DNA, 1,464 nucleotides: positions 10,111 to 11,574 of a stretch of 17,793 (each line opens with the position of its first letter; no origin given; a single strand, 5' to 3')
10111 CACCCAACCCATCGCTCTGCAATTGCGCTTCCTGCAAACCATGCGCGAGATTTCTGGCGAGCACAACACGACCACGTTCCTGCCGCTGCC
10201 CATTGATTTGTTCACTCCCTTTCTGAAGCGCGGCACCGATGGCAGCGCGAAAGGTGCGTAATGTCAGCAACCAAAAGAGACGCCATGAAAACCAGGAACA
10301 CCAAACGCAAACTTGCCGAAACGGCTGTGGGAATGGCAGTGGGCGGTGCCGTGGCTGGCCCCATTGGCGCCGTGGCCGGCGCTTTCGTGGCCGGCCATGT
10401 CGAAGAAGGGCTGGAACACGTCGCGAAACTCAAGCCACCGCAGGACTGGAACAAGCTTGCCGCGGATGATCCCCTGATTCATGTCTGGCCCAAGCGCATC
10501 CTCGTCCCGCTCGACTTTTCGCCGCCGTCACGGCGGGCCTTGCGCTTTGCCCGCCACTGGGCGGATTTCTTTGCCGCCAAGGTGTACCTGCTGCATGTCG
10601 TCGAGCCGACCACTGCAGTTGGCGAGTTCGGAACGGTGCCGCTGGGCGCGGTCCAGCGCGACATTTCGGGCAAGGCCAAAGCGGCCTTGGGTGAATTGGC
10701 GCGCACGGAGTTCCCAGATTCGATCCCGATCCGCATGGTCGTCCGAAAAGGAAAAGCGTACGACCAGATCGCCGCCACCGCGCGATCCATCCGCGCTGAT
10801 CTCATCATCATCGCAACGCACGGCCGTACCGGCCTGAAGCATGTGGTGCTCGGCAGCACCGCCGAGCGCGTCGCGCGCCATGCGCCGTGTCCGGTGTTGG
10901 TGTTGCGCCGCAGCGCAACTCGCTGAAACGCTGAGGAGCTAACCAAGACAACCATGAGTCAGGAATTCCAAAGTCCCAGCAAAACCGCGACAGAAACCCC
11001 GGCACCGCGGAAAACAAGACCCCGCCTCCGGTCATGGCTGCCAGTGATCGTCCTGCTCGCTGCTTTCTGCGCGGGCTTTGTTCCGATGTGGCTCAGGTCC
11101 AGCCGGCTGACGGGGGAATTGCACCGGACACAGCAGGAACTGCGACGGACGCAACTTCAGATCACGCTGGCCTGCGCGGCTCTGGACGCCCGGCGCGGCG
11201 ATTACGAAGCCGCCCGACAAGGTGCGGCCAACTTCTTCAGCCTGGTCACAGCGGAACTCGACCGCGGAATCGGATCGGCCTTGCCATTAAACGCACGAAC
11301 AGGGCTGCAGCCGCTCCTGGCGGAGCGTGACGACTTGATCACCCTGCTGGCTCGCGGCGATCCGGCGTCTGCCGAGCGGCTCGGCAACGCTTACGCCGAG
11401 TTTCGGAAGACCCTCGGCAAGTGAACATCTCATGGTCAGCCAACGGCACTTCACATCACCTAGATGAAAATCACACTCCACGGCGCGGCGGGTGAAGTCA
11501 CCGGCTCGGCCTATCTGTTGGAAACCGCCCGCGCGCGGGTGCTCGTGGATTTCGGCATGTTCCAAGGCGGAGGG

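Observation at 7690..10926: Five-gene translationally coupled operon: Usp-Usp-Usp-(DUF883::stomatin)-(glycine-zipper Usp), a candidate membrane-scaffolded stress/hibernation module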

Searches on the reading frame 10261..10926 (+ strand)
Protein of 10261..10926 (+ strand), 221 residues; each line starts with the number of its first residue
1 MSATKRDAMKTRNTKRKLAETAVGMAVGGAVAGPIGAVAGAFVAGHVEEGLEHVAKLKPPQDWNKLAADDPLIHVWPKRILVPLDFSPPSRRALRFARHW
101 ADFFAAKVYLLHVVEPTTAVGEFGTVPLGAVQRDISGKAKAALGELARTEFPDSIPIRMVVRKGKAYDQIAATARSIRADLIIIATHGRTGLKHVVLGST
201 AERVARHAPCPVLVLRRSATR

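Call 5: search_protein_families(library=pfam, proteins=[window:10261-10926:+], max_evalue=0.01)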
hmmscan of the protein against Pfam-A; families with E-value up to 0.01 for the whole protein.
window:10261-10926:+ (221 aa): 1 family
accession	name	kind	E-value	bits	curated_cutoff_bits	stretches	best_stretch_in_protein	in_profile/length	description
PF00582.32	Usp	-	6e-32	111.6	24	1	78-216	3-141/141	Universal stress protein family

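Call 18: find_related_loci(query=window:10261-10923:+, collection=metagenome_contigs, flank=7000)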
Query window:10261-10923:+ (221 aa) in metagenome_contigs; peptide patterns used: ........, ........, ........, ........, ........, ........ (x = any residue, [..] = any of these).
600 stretches matched a pattern (row limit reached: there are more); 471 encode a relative of the query (tblastn E <= 1e-3); the best 80 are kept; 80 distinct loci.
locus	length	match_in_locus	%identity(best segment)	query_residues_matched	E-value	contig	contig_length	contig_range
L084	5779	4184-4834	74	1-217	6e-98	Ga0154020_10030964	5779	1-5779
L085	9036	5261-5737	46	64-217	2e-40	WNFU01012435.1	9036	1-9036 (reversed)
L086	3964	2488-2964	46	64-217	4e-40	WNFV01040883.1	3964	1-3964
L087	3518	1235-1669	48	75-219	1e-38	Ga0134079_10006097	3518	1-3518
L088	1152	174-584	52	78-216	4e-40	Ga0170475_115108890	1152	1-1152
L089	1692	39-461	49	78-217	4e-37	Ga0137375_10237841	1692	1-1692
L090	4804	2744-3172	48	75-217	1e-36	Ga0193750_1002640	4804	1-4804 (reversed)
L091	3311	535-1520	45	78-217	2e-36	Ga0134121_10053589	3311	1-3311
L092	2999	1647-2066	49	78-216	3e-36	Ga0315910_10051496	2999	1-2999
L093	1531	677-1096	47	78-217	1e-36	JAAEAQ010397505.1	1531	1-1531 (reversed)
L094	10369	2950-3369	48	78-217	4e-36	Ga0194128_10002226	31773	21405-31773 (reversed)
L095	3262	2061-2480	49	78-216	8e-36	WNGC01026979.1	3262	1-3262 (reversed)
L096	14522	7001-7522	44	54-217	7e-36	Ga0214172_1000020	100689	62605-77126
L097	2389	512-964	46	63-216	1e-35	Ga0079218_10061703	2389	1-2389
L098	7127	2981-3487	43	45-216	2e-35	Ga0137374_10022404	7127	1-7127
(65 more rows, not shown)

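Call 22: search_protein_families(library=pfam, proteins=[L084:3629-4009:+, L084:1859-2299:+, L084:4860-5450:+], max_evalue=0.01)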
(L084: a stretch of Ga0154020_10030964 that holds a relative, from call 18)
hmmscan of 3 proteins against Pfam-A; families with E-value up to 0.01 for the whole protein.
L084:3629-4009:+ (126 aa): 0 families

L084:1859-2299:+ (146 aa): 1 family
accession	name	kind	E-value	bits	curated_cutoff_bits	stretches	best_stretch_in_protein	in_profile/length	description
PF11964.13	SpoIIAA-like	-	5.1e-30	104.8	25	1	40-144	2-106/106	SpoIIAA-like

L084:4860-5450:+ (196 aa): 0 families

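Call 31: find_homologous_proteins(query=window:10261-10923:+, max_evalue=1e-10)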
Query window:10261-10923:+ (221 aa): 2997 proteins with E <= 1e-10 among 8000 candidates; the best 120 are listed.
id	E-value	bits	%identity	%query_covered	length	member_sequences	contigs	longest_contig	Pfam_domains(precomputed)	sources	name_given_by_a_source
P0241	2.6e-134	463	100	96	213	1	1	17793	PF00582.33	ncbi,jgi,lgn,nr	ncbi:MAG: universal stress protein [Verrucomicrobia bacterium]|jgi:nucleotide-binding universal stre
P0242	4.7e-110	384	84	95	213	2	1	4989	PF00582.33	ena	-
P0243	1.4e-107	376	80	96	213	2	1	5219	PF00582.33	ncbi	-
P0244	7.7e-107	374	76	98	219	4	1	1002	PF27000.1,PF00582.33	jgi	jgi:universal stress protein A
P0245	2.4e-106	372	80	95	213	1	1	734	PF00582.33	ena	-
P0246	8.0e-106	370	79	96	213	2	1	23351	PF00582.33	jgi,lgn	-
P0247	4.8e-105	368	80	95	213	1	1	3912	PF00582.33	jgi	jgi:universal stress protein A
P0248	3.3e-103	362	77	98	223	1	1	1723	PF00582.33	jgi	jgi:universal stress protein A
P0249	2.0e-102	359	76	96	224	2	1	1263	PF00582.33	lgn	-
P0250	2.6e-102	359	76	95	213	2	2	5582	PF00582.33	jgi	jgi:universal stress protein A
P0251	4.8e-102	358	76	96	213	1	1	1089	PF00582.33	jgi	jgi:universal stress protein A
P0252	9.9e-102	357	74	95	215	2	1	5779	PF27000.1,PF00582.33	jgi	-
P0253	4.5e-97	342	72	90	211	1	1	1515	PF00582.33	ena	-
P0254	1.0e-96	341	73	96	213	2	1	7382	PF00582.33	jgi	-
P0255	7.3e-96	338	72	95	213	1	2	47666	PF00582.33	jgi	-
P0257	2.4e-93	330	71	95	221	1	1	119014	PF00582.33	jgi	jgi:nucleotide-binding universal stress UspA family protein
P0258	8.3e-92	325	67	100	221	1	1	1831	PF27000.1,PF00582.33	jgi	jgi:universal stress protein A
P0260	4.5e-88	312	69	96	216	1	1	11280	PF00582.33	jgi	-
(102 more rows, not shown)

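Call 32: find_encoding_contigs(protein=P0242, flank=5000, max_places=2)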
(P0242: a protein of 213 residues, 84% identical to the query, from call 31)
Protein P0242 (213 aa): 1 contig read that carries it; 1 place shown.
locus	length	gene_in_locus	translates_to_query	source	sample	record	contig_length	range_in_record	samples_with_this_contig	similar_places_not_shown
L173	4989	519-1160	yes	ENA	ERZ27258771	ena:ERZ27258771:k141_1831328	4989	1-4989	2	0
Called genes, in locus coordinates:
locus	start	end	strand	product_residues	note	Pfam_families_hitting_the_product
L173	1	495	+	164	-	?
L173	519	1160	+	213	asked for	PF00582:Usp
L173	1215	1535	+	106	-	-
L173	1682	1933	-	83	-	-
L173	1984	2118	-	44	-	-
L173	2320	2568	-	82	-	-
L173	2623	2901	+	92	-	-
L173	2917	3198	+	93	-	PF05635:23S_rRNA_IVP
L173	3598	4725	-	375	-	PF01594:AI-2E_transport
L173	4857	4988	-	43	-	?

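Call 33: find_encoding_contigs(protein=P0243, flank=5000, max_places=2)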
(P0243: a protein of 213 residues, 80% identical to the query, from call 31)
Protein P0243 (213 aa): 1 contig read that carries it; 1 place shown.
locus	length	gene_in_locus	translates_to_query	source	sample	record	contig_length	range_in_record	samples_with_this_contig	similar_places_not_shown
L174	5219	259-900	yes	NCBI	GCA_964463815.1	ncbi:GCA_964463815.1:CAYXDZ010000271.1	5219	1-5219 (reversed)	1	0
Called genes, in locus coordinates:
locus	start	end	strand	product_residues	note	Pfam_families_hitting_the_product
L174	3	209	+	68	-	?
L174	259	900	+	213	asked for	PF00582:Usp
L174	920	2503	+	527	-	PF00702:Hydrolase, PF13419:HAD_2, PF02358:Trehalose_PPase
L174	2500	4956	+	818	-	PF03636:Glyco_hydro_65N, PF03632:Glyco_hydro_65m, PF03633:Glyco_hydro_65C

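Call 34: find_encoding_contigs(protein=P0255, flank=6000, max_places=2)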
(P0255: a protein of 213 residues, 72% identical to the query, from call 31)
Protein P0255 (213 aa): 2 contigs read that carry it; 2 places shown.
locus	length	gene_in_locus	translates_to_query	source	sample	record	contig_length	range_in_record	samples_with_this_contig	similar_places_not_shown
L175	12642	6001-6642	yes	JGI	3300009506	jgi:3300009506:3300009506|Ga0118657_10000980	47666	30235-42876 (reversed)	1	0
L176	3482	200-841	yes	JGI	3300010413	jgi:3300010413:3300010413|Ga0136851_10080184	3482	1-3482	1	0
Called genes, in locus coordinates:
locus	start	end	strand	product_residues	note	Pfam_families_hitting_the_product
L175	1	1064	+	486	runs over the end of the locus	PF03065:Glyco_hydro_57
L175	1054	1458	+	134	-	PF11964:SpoIIAA-like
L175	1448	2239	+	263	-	PF01904:DUF72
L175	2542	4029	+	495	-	PF05552:MS_channel_1st_1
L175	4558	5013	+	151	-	PF00582:Usp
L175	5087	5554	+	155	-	PF00582:Usp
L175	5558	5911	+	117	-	PF19029:DUF883_C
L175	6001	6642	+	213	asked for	PF00582:Usp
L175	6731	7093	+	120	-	PF11964:SpoIIAA-like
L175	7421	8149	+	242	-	PF13620:CarboxypepD_reg (weak), PF22904:NOMO1-like_2nd (faint)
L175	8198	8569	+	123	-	-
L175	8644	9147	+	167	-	-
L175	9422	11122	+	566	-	PF00654:Voltage_CLC, PF00571:CBS (weak)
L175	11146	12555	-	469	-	PF00672:HAMP, PF00512:HisKA, PF02518:HATPase_c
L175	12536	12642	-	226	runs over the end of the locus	PF00072:Response_reg, PF00486:Trans_reg_C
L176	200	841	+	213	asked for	PF00582:Usp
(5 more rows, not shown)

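Call 35: find_encoding_contigs(protein=P0257, flank=6000, max_places=2)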
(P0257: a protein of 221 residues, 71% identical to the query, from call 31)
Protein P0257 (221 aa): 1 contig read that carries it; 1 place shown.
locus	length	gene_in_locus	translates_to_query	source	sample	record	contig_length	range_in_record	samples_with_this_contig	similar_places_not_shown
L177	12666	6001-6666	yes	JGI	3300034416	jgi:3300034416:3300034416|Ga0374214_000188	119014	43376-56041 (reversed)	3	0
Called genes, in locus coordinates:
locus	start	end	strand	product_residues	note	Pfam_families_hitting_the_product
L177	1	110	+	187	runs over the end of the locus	-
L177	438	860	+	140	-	PF26390:MamS_MamX, PF00011:HSP20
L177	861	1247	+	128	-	PF00085:Thioredoxin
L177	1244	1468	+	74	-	-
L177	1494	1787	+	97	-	PF05957:DUF883, PF19029:DUF883_C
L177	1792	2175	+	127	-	PF07332:Phage_holin_3_6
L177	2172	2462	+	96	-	-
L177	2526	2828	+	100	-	PF02922:CBM_48, PF16561:AMPK1_CBM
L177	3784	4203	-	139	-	-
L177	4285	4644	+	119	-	PF05957:DUF883 (weak)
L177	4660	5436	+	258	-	PF05239:PRC (faint)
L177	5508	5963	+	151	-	-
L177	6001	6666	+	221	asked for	PF00582:Usp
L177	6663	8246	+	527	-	PF00702:Hydrolase, PF13419:HAD_2, PF02358:Trehalose_PPase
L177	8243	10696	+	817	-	PF03636:Glyco_hydro_65N, PF03632:Glyco_hydro_65m, PF03633:Glyco_hydro_65C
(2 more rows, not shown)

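Call 57: search_protein_families(library=pfam, proteins=[P0244, P0258, window:10261-10923:+], max_evalue=1)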
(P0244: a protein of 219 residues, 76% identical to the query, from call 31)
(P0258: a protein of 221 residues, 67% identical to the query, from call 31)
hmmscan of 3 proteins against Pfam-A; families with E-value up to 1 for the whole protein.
P0244 (219 aa): 3 families
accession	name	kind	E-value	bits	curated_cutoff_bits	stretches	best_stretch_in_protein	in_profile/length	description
PF00582.32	Usp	-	1.2e-30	107.4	24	1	78-216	3-141/141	Universal stress protein family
PF17508.7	MccV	-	0.18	12.9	27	1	16-47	21-51/104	Microcin V bacteriocin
PF20721.2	C19orf12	-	0.18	12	30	1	15-45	43-73/163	C19orf12-like protein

P0258 (221 aa): 3 families
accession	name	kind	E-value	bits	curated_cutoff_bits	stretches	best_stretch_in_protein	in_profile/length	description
PF00582.32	Usp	-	1.5e-31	110.3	24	1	80-216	5-141/141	Universal stress protein family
PF10439.15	Bacteriocin_IIc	-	0.26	11.7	27.1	1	21-47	32-59/59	Bacteriocin class II with double-glycine leader peptide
PF17508.7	MccV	-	0.8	10.7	27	1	16-47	21-51/104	Microcin V bacteriocin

window:10261-10923:+ (221 aa): 2 families
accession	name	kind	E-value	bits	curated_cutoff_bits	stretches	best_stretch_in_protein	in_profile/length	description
PF00582.32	Usp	-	6e-32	111.6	24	1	78-216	3-141/141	Universal stress protein family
PF10439.15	Bacteriocin_IIc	-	0.76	10.2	27.1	1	19-47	25-59/59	Bacteriocin class II with double-glycine leader peptide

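Call 58: find_encoding_contigs(protein=P0254, flank=6000, max_places=2)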
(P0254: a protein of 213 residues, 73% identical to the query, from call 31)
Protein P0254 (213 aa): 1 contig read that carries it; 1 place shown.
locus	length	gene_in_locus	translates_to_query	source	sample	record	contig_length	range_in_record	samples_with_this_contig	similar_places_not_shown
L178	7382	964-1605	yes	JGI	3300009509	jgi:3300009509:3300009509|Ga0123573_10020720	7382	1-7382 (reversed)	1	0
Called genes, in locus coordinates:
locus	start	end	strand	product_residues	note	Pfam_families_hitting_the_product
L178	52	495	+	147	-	PF00582:Usp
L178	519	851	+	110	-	PF19029:DUF883_C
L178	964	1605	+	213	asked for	PF00582:Usp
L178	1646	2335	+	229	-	PF01135:PCMT, PF01209:Ubie_methyltran, PF02353:CMAS (weak), PF13489:Methyltransf_23 (weak), PF13847:Methyltransf_31, PF08241:Methyltransf_11, PF08242:Methyltransf_12, PF13649:Methyltransf_25, +2 more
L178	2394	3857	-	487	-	PF00672:HAMP, PF00512:HisKA, PF02518:HATPase_c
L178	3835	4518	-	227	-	PF00072:Response_reg, PF00486:Trans_reg_C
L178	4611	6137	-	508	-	PF00089:Trypsin, PF13365:Trypsin_2, PF00595:PDZ, PF13180:PDZ_2, PF17820:PDZ_6, PF00595:PDZ (weak), PF13180:PDZ_2 (weak), PF17820:PDZ_6, +1 more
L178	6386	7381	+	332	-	?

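Call 59: find_encoding_contigs(protein=P0260, flank=6000, max_places=2)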
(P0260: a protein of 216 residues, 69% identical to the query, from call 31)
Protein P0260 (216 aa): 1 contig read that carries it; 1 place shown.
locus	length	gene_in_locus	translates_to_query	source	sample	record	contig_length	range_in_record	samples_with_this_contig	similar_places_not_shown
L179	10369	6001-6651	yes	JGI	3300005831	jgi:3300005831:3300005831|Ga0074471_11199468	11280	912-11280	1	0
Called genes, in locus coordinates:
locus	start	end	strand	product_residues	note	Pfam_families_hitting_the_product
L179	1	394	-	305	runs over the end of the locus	PF00892:EamA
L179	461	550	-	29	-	-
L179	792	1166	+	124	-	PF00581:Rhodanese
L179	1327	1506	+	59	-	PF01632:Ribosomal_L35p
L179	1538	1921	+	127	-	PF00453:Ribosomal_L20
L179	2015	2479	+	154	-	PF02912:Phe_tRNA-synt_N, PF01409:tRNA-synt_2d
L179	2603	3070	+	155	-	PF01409:tRNA-synt_2d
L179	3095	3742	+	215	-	PF01569:PAP2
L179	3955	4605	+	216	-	PF00484:Pro_CA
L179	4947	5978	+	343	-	PF00582:Usp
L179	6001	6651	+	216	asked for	PF00582:Usp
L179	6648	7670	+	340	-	PF00274:Glycolytic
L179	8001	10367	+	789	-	?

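Call 65: search_protein_families(library=padloc, proteins=[window:10261-10923:+], max_evalue=0.001)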
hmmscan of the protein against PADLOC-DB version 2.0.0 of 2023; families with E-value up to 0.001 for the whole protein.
window:10261-10923:+ (221 aa): 0 families

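Call 66: search_protein_families(library=ncbifam, proteins=[window:10261-10923:+], max_evalue=0.001)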
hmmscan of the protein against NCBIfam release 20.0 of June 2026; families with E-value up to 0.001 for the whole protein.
window:10261-10923:+ (221 aa): 5 families
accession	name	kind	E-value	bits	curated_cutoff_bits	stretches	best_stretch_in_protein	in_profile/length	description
NF011581.0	PRK15005.1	equivalog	4.1e-14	53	166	1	78-216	3-144/144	universal stress protein UspF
NF008380.0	PRK11175.1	equivalog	1.4e-09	37.4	227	1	159-217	243-301/313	universal stress protein UspE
NF012000.0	PRK15456.1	equivalog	4.9e-07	29.9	189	1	91-216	18-142/142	universal stress protein UspG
TIGR03789.1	pdsO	hypoth_equivalog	0.00013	21.7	152.2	1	8-51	34-77/243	sortase-associated OmpA-like protein PdsO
NF011698.0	PRK15118.1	equivalog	0.0005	20.2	202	1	78-149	4-76/144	universal stress protein UspA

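Call 69: find_encoding_contigs(protein=P0241, flank=4000, max_places=10)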
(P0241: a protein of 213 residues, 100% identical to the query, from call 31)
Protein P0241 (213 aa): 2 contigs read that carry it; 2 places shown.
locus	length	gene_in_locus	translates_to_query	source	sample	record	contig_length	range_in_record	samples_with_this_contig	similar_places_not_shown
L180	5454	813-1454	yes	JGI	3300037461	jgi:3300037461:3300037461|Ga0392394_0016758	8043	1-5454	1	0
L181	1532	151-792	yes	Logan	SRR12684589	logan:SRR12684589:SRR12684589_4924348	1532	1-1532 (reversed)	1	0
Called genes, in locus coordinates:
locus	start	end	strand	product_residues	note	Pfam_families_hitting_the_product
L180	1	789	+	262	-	?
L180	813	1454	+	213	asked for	PF00582:Usp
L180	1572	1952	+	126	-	-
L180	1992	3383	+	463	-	PF00753:Lactamase_B, PF12706:Lactamase_B_2, PF16661:Lactamase_B_6, PF10996:Beta-Casp, PF07521:RMMBL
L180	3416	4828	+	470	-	PF03486:HI0933_like (faint), PF07992:Pyr_redox_2, PF12831:FAD_oxidored (weak), PF13434:Lys_Orn_oxgnase (faint), PF13738:Pyr_redox_3, PF00070:Pyr_redox, PF02852:Pyr_redox_dim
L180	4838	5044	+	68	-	PF07311:Dodecin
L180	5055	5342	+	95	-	PF11154:DUF2934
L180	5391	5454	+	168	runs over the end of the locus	PF04972:BON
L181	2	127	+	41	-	?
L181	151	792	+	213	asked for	PF00582:Usp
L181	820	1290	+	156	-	-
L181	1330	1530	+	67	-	?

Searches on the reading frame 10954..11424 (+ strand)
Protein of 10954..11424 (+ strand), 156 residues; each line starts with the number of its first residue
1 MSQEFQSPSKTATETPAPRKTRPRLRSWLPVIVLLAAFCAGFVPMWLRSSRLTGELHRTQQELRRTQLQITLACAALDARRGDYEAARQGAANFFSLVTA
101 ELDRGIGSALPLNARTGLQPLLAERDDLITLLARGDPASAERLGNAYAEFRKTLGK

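Call 5: search_protein_families(library=pfam, proteins=[window:10954-11424:+], max_evalue=0.01)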
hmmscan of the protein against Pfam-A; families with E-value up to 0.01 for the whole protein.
window:10954-11424:+ (156 aa): 3 families
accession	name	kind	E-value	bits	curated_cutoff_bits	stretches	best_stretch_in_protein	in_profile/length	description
PF07721.20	TPR_4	-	0.0028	18.6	27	0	71-89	4-22/26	Tetratricopeptide repeat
PF07219.19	HemY_N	-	0.0074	16.8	31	1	26-94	15-85/107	HemY protein N-terminus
PF06305.16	LapA_dom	-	0.009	16.3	28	0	31-69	20-62/64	Lipopolysaccharide assembly protein A domain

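Call 65: search_protein_families(library=padloc, proteins=[window:10954-11421:+], max_evalue=0.001)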
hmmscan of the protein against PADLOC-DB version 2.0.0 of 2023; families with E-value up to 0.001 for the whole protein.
window:10954-11421:+ (156 aa): 0 families

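Call 66: search_protein_families(library=ncbifam, proteins=[window:10954-11421:+], max_evalue=0.001)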
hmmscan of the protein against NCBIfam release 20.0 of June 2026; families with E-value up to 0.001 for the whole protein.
window:10954-11421:+ (156 aa): 0 families
